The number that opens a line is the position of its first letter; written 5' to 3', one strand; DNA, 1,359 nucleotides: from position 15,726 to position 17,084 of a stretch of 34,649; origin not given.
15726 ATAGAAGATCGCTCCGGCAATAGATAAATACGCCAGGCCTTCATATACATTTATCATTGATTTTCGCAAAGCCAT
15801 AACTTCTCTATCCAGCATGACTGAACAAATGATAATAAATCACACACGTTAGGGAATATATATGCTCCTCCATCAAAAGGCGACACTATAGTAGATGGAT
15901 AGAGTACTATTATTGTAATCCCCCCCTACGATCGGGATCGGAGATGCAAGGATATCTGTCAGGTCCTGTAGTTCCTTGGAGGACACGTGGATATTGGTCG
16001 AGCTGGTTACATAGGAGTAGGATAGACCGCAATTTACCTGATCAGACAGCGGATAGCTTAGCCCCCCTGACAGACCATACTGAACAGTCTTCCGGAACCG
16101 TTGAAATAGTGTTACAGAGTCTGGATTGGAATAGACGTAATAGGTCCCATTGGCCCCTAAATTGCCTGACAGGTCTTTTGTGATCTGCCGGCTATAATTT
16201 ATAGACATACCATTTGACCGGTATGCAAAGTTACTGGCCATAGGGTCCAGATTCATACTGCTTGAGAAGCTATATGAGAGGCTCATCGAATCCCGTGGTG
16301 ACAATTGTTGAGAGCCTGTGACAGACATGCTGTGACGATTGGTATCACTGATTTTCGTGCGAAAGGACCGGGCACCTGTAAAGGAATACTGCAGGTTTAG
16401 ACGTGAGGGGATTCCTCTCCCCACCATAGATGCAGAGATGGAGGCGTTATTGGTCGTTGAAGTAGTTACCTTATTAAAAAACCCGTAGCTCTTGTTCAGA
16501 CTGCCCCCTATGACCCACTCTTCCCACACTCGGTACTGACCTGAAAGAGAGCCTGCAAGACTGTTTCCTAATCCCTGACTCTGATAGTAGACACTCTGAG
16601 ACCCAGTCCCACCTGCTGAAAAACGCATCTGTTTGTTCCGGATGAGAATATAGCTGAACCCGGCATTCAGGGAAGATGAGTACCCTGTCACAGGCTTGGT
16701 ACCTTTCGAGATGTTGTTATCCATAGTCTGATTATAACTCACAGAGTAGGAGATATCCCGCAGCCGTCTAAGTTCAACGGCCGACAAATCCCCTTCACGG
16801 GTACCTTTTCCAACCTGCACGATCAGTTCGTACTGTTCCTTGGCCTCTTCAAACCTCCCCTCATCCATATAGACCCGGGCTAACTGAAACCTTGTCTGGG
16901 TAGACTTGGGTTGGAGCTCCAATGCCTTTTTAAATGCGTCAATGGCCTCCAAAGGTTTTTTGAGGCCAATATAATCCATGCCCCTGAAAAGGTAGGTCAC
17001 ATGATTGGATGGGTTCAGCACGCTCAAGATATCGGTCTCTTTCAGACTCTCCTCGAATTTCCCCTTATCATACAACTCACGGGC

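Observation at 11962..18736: Donor-synthase / GT-C / TPR-porin module directly upstream of the array, making nine GT-C enzymes on one strand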

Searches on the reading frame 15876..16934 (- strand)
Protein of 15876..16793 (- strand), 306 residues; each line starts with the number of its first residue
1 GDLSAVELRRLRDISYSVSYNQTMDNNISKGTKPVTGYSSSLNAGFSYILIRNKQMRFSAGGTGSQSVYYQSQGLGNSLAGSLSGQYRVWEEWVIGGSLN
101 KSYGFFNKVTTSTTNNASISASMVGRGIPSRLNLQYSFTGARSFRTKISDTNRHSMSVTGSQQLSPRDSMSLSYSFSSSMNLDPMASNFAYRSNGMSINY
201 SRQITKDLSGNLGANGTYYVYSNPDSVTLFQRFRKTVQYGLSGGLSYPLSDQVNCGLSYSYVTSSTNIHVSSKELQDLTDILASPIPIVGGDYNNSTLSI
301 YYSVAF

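Call 8: search_protein_families(library=pfam, proteins=[window:15876-16748:-], max_evalue=1)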
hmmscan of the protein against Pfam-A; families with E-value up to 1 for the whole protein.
seq(291 aa): 1 family
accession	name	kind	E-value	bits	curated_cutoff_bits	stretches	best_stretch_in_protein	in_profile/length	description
PF12940.12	RAG1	-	0.21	10.1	25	1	158-221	532-598/653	Recombination-activation protein 1 (RAG1), recombinase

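Call 20: find_homologous_proteins(query=window:15876-16793:-, max_evalue=0.001)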
Query seq(306 aa) (306 aa): 1 proteins with E <= 0.001 among 2138 candidates.
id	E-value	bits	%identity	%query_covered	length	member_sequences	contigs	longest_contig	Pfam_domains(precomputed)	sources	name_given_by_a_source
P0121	2.0e-99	351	66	87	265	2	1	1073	-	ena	-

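Call 36: predict_structure(alignment_id=A1)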
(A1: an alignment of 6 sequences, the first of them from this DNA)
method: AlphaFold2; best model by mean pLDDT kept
length: 353 residues; sequences in the alignment: 6
mean_pLDDT: 82.0   pTM: 0.67
mean pLDDT of the five models: 82.0, 80.8, 79.1, 75.8, 74.1
residues with pLDDT >= 90: 136; 70-90: 156; 50-70: 35; < 50: 26
segments of 3 or more residues with pLDDT < 50: 273-277, 318-336
pLDDT, mean of each block of 10 residues (from residue 1): 89 92 89 92 87 86 85 55 71 89 90 74 86 90 95 87 95 86 94 82 95 92 87 68 93 88 81 53 86 87 91 61 41 49 88 78
secondary structure, 60 per line:
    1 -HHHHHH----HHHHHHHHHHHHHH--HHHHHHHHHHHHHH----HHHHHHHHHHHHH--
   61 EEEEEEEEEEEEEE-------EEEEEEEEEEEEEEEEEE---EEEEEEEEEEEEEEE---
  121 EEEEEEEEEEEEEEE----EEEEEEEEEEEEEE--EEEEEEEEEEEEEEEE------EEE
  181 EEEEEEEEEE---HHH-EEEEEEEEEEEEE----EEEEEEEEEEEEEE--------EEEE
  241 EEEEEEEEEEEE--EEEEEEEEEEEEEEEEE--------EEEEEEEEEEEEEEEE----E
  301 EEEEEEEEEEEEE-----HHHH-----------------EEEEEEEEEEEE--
elements in order: H2-7 H12-25 H28-41 H46-58 E61-74 E82-99 E103-117 E121-135 E140-153 E156-171 E178-190 E198-210 E215-228 E237-252 E255-271 E280-295 E300-313 H319-322 E340-351

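Call 38: search_protein_representatives(alignment_id=A1)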
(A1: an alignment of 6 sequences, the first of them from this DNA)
Query: 6 sequences, 351 profile positions. Proteins with E-value up to 0.001 (for the whole library): 20675; up to 1e-10: 1981; up to 1e-30: 126. The best 150 are listed.
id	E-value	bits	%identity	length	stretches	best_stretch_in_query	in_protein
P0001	6.6e-186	633.9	-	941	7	1-351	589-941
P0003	3.3e-160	549.4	-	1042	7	1-351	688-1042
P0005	3.8e-148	509.7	-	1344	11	1-351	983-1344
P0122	8.8e-120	416.4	-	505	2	1-351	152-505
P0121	7.8e-113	393.6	-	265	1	87-351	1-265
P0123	1.4e-111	389.5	-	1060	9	1-351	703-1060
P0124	2.5e-109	382.1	-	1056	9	2-351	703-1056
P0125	3.8e-108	378.2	-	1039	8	2-351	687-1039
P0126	1.3e-96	340.2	-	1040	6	1-351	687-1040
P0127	1.3e-93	330.4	-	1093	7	1-336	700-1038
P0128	1.3e-82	294.2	-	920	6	1-351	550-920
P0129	1.9e-77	277.2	-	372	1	1-351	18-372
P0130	1.5e-71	257.8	-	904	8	1-351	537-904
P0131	1.6e-71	257.7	-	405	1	2-351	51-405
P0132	3.6e-67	243.4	-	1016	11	1-351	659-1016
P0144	8.9e-57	209.2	-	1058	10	1-351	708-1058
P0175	1.4e-45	172.3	-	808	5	1-351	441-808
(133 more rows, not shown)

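Call 39: fold_search(model_id=the predicted structure, library=pdb)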
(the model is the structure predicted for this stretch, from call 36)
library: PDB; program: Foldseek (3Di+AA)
matches with E <= 10: 881; with E <= 0.001: 137
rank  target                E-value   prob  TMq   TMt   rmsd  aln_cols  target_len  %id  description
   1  2iwv_A                8.1e-07  1.00  0.37  0.45   8.9       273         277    9  Structure of the monomeric outer membrane porin OmpG in the open and closed conformation (released 2006-08-14)
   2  4y25                  9.1e-07  1.00  0.36  0.42  12.0       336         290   11  Bacterial polysaccharide outer membrane secretin (released 2016-03-16)
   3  8wv0_B                2.3e-06  1.00  0.36  0.38  11.1       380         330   12  Outer membrane porin of Burkholderia pseudomallei (BpsOmp38) (released 2024-10-30)
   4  2r4l_A                2.4e-06  1.00  0.31  0.28  13.5       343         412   12  Crystal structure of the long-chain fatty acid transporter FadL mutant P34A (released 2008-09-16)
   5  4d51                  2.4e-06  1.00  0.35  0.38  10.6       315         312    7  Crystal structure of CymA from Klebsiella oxytoca (released 2015-06-03)
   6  2r89_A                3.4e-06  1.00  0.34  0.33  12.5       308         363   12  Crystal structure of the long-chain fatty acid transporter FadL mutant delta N3 (released 2008-09-23)
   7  2wvp                  3.4e-06  1.00  0.34  0.43  10.1       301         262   10  Synthetically modified OmpG (released 2010-07-14)
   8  4v3h_B                3.6e-06  1.00  0.32  0.35  10.9       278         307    9  Crystal structure of CymA from Klebsiella oxytoca (released 2015-06-03)
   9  2r4o_A                7.2e-06  1.00  0.32  0.28  13.9       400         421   11  Crystal structure of the long-chain fatty acid transporter FadL mutant delta NPA (released 2008-09-16)
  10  4v3h_A                7.6e-06  1.00  0.36  0.39  10.9       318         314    7  Crystal structure of CymA from Klebsiella oxytoca (released 2015-06-03)
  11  9h80_M                8.6e-06  1.00  0.38  0.35  12.8       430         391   11  Structure of the outer membrane exopolysaccharide transporter PelBC (released 2025-06-11)
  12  6ehe                  9.1e-06  1.00  0.36  0.42   9.6       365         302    9  OmpTdeltaL8 (loop L8 deletion mutant of OmpT), an outer membrane protein of Vibrio cholerae (released 2018-04-25)
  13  4d5b_A                9.1e-06  1.00  0.34  0.38  10.9       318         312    8  Crystal structure of CymA from Klebsiella oxytoca (released 2015-06-03)
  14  8wv0_A                1.1e-05  1.00  0.38  0.40  11.0       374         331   11  Outer membrane porin of Burkholderia pseudomallei (BpsOmp38) (released 2024-10-30)
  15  4d5d_A                1.1e-05  1.00  0.35  0.38  10.8       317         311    9  Crystal structure of CymA from Klebsiella oxytoca (released 2015-06-03)
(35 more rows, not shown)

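Call 41: search_protein_families(library=ncbifam, proteins=[window:15876-16748:-], max_evalue=1)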
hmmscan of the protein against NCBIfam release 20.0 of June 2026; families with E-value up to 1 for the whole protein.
seq(291 aa): 1 family
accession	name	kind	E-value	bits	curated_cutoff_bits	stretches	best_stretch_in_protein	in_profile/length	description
NF058613.1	OMPAssmBamADein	equivalog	0.0051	14.8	1050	1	63-206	494-615/857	outer membrane protein assembly factor BamA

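Call 47: search_protein_families(library=pfam, alignment_id=A3, max_evalue=0.01)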
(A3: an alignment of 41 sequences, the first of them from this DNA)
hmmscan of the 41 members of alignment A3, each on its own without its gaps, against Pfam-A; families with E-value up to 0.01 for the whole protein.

A. member 1, seq(295 aa): 0 families

B. families by the number of members that match (of 41 scanned): 8 families
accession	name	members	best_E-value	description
PF13609.12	Porin_4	6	2.6e-07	Gram-negative porin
PF13505.12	OMP_b-brl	6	4.6e-05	Outer membrane protein beta-barrel domain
PF01103.29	Omp85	4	8.3e-05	Omp85 superfamily domain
PF04575.19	SlipAM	4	0.00011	Surface lipoprotein assembly modifier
PF10677.15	DUF2490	1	0.00088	Protein of unknown function (DUF2490)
PF12708.12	Pect-lyase_RHGA_epim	1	0.0025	Rhamnogalacturonase A/epimerase, pectate lyase-like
PF01278.26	Omptin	1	0.003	Omptin family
PF03895.21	YadA_anchor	1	0.0041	YadA-like membrane anchor domain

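Call 48: search_solved_structures(query=A3, max_evalue=10)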
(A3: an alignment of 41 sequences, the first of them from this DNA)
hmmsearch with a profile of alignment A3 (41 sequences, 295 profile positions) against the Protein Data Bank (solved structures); distinct sequences matched with E-value up to 10: 2.
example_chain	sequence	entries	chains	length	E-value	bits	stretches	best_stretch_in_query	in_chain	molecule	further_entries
8xnb_A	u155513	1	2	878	0.0014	21.4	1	169-215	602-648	Outer membrane protein assembly factor BamA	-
6x1k_A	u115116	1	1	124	0.54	12.9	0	229-256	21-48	De novo designed transmembrane beta-barrel TMB2.3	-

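Call 91: find_encoding_contigs(protein=P0128, flank=10000, max_places=2)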
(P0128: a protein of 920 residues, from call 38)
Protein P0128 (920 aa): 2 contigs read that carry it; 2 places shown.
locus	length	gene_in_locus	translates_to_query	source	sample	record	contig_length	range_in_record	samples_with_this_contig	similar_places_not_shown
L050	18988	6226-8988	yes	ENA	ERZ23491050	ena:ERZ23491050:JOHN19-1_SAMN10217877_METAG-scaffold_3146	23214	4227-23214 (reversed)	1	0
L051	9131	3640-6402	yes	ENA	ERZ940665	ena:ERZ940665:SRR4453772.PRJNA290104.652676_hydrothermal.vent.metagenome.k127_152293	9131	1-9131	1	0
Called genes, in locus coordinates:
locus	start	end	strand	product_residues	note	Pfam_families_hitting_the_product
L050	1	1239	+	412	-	?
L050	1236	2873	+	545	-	PF13584:BatD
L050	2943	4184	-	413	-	-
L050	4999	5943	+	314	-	-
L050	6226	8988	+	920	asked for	PF00515:TPR_1 (faint), PF13174:TPR_6 (faint), PF13176:TPR_7 (faint), PF13432:TPR_16 (weak), PF14559:TPR_19, PF13431:TPR_17 (weak), PF14559:TPR_19 (weak), PF07719:TPR_2 (weak), +13 more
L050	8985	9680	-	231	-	PF07719:TPR_2 (faint), PF13181:TPR_8 (faint), PF13424:TPR_12 (faint), PF13371:TPR_9 (weak), PF13414:TPR_11 (faint), PF14559:TPR_19 (faint), PF00515:TPR_1 (weak), PF13432:TPR_16 (weak)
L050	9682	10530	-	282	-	PF01578:Cytochrom_C_asm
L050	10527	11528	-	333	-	PF05140:ResB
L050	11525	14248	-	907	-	PF22113:Mtrc-MtrF_II-IV_dom (faint), PF09699:Paired_CXXCH_1 (faint), PF14522:Cytochrome_C7 (faint)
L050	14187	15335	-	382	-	PF01436:NHL (faint), PF01731:Arylesterase (faint), PF08450:SGL (faint), PF17170:DUF5128 (faint)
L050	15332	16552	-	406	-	PF01436:NHL (faint), PF17170:DUF5128 (faint)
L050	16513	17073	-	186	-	PF14522:Cytochrome_C7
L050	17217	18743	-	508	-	PF25489:At5g54830 (faint)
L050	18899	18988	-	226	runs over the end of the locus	PF02085:Cytochrom_CIII (faint), PF14522:Cytochrome_C7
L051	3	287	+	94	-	?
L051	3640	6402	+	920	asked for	PF00515:TPR_1 (faint), PF13174:TPR_6 (faint), PF13176:TPR_7 (faint), PF13432:TPR_16 (weak), PF14559:TPR_19, PF13431:TPR_17 (weak), PF14559:TPR_19 (weak), PF07719:TPR_2 (weak), +13 more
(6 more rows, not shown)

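Call 93: find_encoding_contigs(protein=P0175, flank=8000, max_places=1)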
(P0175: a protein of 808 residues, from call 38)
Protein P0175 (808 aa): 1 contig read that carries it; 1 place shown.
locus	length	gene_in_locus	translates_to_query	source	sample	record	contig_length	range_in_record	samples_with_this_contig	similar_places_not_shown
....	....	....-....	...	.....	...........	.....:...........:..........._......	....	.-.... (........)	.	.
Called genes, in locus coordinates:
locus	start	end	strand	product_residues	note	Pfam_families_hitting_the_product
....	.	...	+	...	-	?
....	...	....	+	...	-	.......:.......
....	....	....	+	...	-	-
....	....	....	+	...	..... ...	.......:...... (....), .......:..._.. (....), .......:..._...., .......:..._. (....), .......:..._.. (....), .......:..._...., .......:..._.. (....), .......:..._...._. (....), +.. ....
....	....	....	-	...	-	?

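Call 94: find_encoding_contigs(protein=P0144, flank=8000, max_places=1)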
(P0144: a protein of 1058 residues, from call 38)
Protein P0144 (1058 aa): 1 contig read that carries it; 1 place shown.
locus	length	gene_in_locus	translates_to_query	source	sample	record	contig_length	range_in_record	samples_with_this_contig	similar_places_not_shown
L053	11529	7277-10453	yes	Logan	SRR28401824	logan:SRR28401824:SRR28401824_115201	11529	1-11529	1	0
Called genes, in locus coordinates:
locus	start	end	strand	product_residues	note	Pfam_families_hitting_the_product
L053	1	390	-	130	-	?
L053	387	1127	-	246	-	PF00106:adh_short, PF08659:KR, PF13561:adh_short_C2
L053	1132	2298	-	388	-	PF00155:Aminotran_1_2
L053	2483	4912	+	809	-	PF02861:Clp_N, PF00004:AAA, PF05621:TniB (weak), PF17871:AAA_lid_9, PF00004:AAA, PF07724:AAA_2, PF07728:AAA_5, PF10431:ClpB_D2-small, +7 more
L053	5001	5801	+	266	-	PF13432:TPR_16, PF00515:TPR_1, PF07719:TPR_2, PF13424:TPR_12, PF13414:TPR_11, PF13432:TPR_16, PF14559:TPR_19, PF00515:TPR_1, +12 more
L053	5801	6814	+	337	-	PF00814:TsaD, PF22521:HypF_C_2 (weak)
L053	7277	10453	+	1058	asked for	PF23914:TPR_CcmH_CycH (weak), PF13432:TPR_16 (weak), PF14559:TPR_19 (weak), PF13414:TPR_11 (weak), PF13432:TPR_16, PF00515:TPR_1, PF00515:TPR_1, PF13424:TPR_12, +28 more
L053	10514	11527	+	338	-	?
